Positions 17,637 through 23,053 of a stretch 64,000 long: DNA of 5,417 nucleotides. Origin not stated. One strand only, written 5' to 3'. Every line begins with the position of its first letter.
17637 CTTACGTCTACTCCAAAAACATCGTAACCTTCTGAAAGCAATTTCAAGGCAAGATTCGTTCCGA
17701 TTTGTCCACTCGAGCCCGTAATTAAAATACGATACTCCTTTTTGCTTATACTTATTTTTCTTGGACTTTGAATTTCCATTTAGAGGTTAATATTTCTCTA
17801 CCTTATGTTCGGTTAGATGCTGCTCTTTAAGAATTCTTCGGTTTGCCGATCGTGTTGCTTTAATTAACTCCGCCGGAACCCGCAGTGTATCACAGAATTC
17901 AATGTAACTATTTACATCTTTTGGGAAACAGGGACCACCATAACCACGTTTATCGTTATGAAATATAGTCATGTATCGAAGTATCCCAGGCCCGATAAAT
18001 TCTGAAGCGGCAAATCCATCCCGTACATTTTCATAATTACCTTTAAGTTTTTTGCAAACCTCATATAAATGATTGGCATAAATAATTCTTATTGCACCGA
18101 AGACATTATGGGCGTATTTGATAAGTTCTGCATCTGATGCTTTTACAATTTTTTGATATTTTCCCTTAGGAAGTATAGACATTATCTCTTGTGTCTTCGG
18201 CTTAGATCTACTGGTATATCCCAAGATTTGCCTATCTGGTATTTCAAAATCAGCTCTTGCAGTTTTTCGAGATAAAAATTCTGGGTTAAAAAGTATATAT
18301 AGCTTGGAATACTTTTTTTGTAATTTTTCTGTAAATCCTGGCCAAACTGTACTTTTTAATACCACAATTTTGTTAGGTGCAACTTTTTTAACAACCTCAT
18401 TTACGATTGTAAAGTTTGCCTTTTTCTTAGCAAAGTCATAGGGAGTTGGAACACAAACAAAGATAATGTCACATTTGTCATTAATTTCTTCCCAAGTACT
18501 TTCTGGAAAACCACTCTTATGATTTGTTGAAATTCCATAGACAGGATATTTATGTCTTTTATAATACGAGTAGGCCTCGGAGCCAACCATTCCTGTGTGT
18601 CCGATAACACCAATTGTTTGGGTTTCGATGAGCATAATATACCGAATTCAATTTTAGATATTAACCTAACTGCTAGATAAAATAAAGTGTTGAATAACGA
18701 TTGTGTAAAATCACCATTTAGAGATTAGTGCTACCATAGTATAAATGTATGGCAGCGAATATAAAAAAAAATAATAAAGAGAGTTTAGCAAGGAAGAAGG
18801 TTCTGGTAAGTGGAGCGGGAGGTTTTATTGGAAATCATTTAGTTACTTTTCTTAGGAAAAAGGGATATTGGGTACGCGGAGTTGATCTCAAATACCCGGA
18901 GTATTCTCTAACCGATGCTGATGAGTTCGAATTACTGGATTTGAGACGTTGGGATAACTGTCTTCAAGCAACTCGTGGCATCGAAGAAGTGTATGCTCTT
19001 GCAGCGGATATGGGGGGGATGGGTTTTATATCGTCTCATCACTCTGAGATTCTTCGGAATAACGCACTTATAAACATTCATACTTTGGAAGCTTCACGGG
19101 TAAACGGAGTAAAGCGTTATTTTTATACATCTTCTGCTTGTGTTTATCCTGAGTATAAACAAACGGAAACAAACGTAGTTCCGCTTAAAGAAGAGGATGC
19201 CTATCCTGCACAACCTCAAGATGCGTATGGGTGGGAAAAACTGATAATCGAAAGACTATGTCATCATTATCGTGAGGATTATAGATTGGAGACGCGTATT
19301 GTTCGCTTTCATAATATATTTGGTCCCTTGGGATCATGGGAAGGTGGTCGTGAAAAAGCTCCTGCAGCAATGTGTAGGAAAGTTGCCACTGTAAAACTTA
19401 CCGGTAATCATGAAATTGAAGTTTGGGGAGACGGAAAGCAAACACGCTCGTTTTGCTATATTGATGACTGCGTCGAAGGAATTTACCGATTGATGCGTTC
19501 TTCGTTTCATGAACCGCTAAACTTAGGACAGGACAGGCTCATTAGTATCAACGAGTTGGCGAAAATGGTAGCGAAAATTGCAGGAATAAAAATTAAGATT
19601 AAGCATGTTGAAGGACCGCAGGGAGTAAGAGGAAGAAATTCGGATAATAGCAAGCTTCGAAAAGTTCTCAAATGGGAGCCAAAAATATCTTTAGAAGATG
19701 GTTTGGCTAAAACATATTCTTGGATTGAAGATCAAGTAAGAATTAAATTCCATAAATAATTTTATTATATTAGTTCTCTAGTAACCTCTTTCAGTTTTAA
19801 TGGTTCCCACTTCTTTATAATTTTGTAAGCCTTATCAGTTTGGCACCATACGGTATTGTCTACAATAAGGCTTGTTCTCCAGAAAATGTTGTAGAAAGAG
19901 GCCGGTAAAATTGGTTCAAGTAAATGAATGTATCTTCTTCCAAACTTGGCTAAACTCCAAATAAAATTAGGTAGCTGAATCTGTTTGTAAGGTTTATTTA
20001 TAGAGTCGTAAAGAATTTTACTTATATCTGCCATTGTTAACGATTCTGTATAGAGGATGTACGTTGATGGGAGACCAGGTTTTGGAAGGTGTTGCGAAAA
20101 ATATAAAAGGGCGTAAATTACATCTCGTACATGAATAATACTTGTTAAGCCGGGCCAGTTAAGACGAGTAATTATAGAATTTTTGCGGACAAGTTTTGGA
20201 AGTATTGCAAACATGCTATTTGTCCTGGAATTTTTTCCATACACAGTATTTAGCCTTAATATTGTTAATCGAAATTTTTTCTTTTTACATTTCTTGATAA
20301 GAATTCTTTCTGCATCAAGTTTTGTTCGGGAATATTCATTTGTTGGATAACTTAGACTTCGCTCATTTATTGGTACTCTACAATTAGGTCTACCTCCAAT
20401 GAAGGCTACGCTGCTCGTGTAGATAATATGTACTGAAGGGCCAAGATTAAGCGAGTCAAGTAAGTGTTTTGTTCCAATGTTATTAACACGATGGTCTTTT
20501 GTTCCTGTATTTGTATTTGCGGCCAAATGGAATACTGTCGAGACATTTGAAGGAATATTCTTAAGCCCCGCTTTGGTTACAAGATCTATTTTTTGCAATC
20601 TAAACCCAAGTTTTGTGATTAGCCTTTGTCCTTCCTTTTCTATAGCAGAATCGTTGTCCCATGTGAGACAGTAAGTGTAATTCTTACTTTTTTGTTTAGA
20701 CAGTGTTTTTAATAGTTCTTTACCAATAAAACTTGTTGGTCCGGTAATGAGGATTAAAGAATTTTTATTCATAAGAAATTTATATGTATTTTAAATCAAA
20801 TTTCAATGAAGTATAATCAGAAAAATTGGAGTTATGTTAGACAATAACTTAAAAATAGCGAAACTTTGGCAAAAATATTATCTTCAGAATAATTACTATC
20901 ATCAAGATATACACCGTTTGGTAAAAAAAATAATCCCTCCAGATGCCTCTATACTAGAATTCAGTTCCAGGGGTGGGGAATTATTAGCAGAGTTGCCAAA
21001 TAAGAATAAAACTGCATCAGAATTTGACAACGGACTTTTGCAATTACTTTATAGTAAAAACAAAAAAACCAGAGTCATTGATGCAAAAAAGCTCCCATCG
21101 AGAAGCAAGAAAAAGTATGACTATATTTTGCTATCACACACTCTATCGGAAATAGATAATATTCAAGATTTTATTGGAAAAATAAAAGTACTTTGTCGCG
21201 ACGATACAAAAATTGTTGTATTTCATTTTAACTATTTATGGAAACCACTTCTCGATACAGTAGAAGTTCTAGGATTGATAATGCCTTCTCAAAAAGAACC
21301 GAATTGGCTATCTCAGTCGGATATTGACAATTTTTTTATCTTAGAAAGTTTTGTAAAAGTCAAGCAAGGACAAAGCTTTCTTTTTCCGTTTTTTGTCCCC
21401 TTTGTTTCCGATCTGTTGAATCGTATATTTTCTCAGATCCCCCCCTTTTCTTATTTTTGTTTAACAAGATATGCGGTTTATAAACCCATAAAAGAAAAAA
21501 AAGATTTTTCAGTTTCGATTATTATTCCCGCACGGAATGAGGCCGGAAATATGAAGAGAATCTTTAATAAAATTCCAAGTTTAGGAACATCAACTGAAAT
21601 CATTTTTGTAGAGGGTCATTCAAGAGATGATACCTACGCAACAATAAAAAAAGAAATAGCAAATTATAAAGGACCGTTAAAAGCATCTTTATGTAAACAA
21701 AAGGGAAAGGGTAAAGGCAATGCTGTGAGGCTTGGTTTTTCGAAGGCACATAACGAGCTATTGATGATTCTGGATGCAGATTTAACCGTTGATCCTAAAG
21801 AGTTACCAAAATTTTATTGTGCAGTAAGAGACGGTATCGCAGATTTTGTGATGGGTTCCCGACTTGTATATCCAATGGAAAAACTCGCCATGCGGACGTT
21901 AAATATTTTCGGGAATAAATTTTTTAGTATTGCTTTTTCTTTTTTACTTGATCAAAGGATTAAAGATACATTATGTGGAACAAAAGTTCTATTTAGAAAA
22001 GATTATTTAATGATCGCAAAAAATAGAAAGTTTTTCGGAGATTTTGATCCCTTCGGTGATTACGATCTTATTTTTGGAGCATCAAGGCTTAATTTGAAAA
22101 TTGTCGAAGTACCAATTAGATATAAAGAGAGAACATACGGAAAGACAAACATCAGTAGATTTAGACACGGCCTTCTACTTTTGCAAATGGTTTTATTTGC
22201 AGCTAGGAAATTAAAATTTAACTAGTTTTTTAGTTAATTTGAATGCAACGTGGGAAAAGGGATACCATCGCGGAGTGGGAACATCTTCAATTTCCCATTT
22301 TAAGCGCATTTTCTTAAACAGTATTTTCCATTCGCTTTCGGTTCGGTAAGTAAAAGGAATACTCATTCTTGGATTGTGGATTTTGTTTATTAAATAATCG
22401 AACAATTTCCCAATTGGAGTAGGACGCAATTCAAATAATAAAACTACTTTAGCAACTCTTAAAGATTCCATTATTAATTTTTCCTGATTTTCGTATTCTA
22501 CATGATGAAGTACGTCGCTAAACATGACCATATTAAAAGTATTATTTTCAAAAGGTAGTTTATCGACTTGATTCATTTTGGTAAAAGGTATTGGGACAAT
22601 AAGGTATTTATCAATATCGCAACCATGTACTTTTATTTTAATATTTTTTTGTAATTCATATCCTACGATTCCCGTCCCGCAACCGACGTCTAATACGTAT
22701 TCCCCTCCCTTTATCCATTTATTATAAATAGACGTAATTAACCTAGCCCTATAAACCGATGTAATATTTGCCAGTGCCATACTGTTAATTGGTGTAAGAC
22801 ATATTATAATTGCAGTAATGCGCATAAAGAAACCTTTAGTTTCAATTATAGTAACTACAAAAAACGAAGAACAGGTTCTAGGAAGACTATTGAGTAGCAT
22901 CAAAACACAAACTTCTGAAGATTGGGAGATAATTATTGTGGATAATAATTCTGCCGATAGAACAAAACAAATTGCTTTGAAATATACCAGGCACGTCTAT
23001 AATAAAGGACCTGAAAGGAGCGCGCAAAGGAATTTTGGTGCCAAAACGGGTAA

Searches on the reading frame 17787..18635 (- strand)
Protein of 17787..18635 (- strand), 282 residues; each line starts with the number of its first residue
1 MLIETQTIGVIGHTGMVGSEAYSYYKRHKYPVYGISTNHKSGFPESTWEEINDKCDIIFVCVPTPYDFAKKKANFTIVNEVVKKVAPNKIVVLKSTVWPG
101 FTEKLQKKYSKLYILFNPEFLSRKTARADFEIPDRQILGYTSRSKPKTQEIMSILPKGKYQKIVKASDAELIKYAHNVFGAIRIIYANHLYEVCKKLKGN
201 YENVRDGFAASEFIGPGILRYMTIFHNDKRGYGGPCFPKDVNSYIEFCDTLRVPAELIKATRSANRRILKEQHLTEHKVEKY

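Call 50: search_protein_families(library=pfam, proteins=[window:17787-18635:-], max_evalue=0.0001)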
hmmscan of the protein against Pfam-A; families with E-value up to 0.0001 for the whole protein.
window:17787-18635:- (282 aa): 2 families
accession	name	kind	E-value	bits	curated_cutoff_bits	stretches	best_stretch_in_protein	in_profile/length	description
PF00984.24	UDPG_MGDP_dh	-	2e-19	69.9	25.4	1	168-266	2-93/94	UDP-glucose/GDP-mannose dehydrogenase family, central domain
PF03721.20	UDPG_MGDP_dh_N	-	3.8e-17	62.9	27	1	47-146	69-181/187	UDP-glucose/GDP-mannose dehydrogenase family, NAD binding domain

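Call 52: search_protein_families(library=ncbifam, proteins=[window:17787-18635:-], max_evalue=0.001)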
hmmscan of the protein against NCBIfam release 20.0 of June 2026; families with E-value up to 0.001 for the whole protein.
window:17787-18635:- (282 aa): 6 families
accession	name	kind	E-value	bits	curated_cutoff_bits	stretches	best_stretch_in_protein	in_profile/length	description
TIGR03026.1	NDP-sugDHase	subfamily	5.5e-41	140.7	189.8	1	49-269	71-297/413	nucleotide sugar dehydrogenase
NF041297.1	UDPGDh_AglM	equivalog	1.6e-24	86.6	670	1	49-267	70-299/429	UDP-glucose 6-dehydrogenase AglM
NF011631.0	PRK15057.1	equivalog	2e-22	79.8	757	1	53-267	72-282/388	UDP-glucose 6-dehydrogenase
NF047673.2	TeichurnBiosyTuaD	equivalog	2.2e-22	79.8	700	1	53-267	76-292/439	UDP-glucose 6-dehydrogenase TuaD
NF008286.0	PRK11064.1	equivalog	8.5e-09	34.5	459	1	133-200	173-239/420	UDP-N-acetyl-D-mannosamine dehydrogenase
NF040825.1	UDPMaNacDH_Arch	equivalog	5.8e-06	25.4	750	1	49-265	71-284/418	UDP-N-acetyl-D-mannosamine dehydrogenase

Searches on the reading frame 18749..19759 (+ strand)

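Call 50: search_protein_families(library=pfam, proteins=[window:18749-19759:+], max_evalue=0.0001)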
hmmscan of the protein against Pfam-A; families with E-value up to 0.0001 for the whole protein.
window:18749-19759:+ (336 aa): 4 families
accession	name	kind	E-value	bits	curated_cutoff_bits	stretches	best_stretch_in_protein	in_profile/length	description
PF01370.27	Epimerase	-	2.5e-45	155.2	20.9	1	18-251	1-227/240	NAD dependent epimerase/dehydratase family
PF16363.11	GDP_Man_Dehyd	-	6.6e-27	95.3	27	1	19-322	1-332/332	GDP-mannose 4,6 dehydratase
PF01073.25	3Beta_HSD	-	5.3e-09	35.9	22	1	19-193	1-184/280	3-beta hydroxysteroid dehydrogenase/isomerase family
PF07993.18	NAD_binding_4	-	7.8e-05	22.4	20.1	0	115-195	123-210/258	Male sterility protein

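Call 52: search_protein_families(library=ncbifam, proteins=[window:18749-19759:+], max_evalue=0.001)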
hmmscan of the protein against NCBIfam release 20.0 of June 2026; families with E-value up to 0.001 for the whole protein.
window:18749-19759:+ (336 aa): 26 families (the best 25 are shown)
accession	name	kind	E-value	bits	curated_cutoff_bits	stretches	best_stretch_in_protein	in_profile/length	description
NF047922.1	GDPFucSynFcl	equivalog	2.9e-39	135.3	500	1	15-328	2-303/308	GDP-L-fucose synthase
TIGR04180.1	EDH_00030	hypoth_equivalog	2.3e-26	92.5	475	1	18-313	1-296/297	NAD-dependent 4,6-dehydratase LegB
TIGR01179.1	galE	equivalog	4.2e-24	85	262.3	1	17-329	1-328/332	UDP-glucose 4-epimerase GalE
TIGR02197.1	heptose_epim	equivalog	8.8e-22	77.7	274.6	1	18-327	1-314/316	ADP-glyceromanno-heptose 6-epimerase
TIGR01181.1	dTDP_gluc_dehyt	equivalog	6.2e-21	74.8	365.1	1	17-329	1-314/321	dTDP-glucose 4,6-dehydratase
TIGR03466.1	HpnA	hypoth_equivalog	2.1e-12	46.6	367.65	1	17-136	2-120/327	hopanoid-associated sugar epimerase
NF005998.1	PRK08125.1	equivalog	1e-11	44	777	1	160-323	463-646/649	bifunctional UDP-4-amino-4-deoxy-L-arabinose formyltransferase/UDP-glucuronic acid oxidase ArnA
NF042422.1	oxyalk_red_OleD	equivalog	1.1e-11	44.8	580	1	17-193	2-171/329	2-alkyl-3-oxoalkanoate reductase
NF011728.1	PRK15181.1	equivalog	4.9e-11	42.2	760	1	8-243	8-243/348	Vi polysaccharide biosynthesis UDP-N-acetylglucosaminuronic acid C-4 epimerase TviC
NF008872.0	PRK11908.1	equivalog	2.9e-10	39.7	294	1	159-329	148-338/349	bifunctional UDP-4-keto-pentose/UDP-xylose synthase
NF042423.1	oxyalk_red_Shew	equivalog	4e-10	39.3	580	1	15-194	8-178/331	2-alkyl-3-oxoalkanoate reductase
NF007490.0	PRK10084.1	subfamily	2.2e-08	33.5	649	1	139-326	147-334/361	dTDP-glucose 4,6-dehydratase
NF007956.0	PRK10675.1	subfamily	3.1e-08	33.1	394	1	99-326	94-329/338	UDP-glucose 4-epimerase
NF041015.1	UDPsulfquin_syn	equivalog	6.9e-07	28.6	575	1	220-291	249-326/384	UDP-sulfoquinovose synthase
TIGR02622.1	CDP_4_6_dhtase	equivalog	8.7e-07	28.4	278.45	0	15-67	4-52/352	CDP-glucose 4,6-dehydratase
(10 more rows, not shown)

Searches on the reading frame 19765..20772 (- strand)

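Call 51: search_protein_families(library=pfam, proteins=[window:19765-20772:-], max_evalue=0.0001)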
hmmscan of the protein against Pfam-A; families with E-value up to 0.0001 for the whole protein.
window:19765-20772:- (335 aa): 5 families
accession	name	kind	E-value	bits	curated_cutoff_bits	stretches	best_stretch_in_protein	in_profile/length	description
PF01370.27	Epimerase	-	8.5e-22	78.2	20.9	1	7-228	1-227/240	NAD dependent epimerase/dehydratase family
PF07993.18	NAD_binding_4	-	2.2e-11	43.8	20.1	1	67-184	79-213/258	Male sterility protein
PF01073.25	3Beta_HSD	-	4.1e-11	42.9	22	1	8-228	1-231/280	3-beta hydroxysteroid dehydrogenase/isomerase family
PF16363.11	GDP_Man_Dehyd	-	1.5e-09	38.2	27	1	8-185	1-191/332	GDP-mannose 4,6 dehydratase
PF04321.23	RmlD_sub_bind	-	1.3e-08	34.7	27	1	7-196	3-169/287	RmlD substrate binding domain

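Call 52: search_protein_families(library=ncbifam, proteins=[window:19765-20772:-], max_evalue=0.001)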
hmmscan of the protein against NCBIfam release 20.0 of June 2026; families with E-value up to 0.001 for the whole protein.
window:19765-20772:- (335 aa): 15 families
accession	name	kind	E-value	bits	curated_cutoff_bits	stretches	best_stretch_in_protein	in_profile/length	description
TIGR01179.1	galE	equivalog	3.7e-12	45.7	262.3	1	7-181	2-180/332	UDP-glucose 4-epimerase GalE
TIGR03466.1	HpnA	hypoth_equivalog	1.2e-11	44.1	367.65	1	7-271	3-259/327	hopanoid-associated sugar epimerase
TIGR02197.1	heptose_epim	equivalog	5.2e-11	42.3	274.6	1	7-196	1-193/316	ADP-glyceromanno-heptose 6-epimerase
NF043036.1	ErythonDh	equivalog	1.8e-09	37.3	325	1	7-183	3-188/321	D-erythronate dehydrogenase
TIGR01746.1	Thioester-redct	subfamily_domain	5.3e-08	32.5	213.35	1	7-229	2-250/371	thioester reductase domain-containing protein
NF047837.1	UDPAcbARedWbcJ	equivalog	5.7e-08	32.1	500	1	68-221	38-179/372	UDP-2-acetamido-2,6-beta-L-arabino-hexul-4-ose reductase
NF005539.0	PRK07201.1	equivalog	2.6e-07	29.7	549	1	8-187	4-186/657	SDR family oxidoreductase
NF042422.1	oxyalk_red_OleD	equivalog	3.5e-07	29.9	580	1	7-197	3-183/329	2-alkyl-3-oxoalkanoate reductase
NF042423.1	oxyalk_red_Shew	equivalog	8.6e-07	28.3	580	1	5-183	9-180/331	2-alkyl-3-oxoalkanoate reductase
TIGR04180.1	EDH_00030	hypoth_equivalog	4.5e-06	26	475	1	7-197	1-192/297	NAD-dependent 4,6-dehydratase LegB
TIGR01214.1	rmlD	equivalog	1.9e-05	23.9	224.05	1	7-197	2-170/285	dTDP-4-dehydrorhamnose reductase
NF050030.1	thlkprotThyD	equivalog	0.00019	20.7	400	1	7-270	3-261/305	thylakoid membrane protein ThyD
NF008360.0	PRK11150.1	equivalog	0.0004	19.7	452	1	6-187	1-181/310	ADP-glyceromanno-heptose 6-epimerase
NF058621.1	DiazavRedAvaA7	equivalog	0.00069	19.3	400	1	7-221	3-214/304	3-diazoavenalumate denitrifying reductase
TIGR01777.1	yfcH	hypoth_equivalog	0.00087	18.9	207.35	0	7-285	1-266/292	TIGR01777 family oxidoreductase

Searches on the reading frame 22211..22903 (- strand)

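Call 51: search_protein_families(library=pfam, proteins=[window:22211-22903:-], max_evalue=0.0001)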
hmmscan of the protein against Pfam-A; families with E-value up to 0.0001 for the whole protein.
window:22211-22903:- (230 aa): 6 families
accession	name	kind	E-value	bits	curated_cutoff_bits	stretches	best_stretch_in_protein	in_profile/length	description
PF13649.12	Methyltransf_25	-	1.8e-11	45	27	1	70-152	1-94/97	Methyltransferase domain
PF08241.18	Methyltransf_11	-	1e-10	42.5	21.2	1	71-152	1-88/95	Methyltransferase domain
PF13489.12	Methyltransf_23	-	1.2e-07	32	27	1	63-144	19-101/164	Methyltransferase domain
PF07021.18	MetW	-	2.2e-06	27.9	21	1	60-155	7-106/193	Methionine biosynthesis protein MetW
PF08242.18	Methyltransf_12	-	5e-06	27.6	30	1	71-143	1-84/98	Methyltransferase domain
PF13847.12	Methyltransf_31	-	1.6e-05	25.1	27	0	65-99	2-38/145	Methyltransferase domain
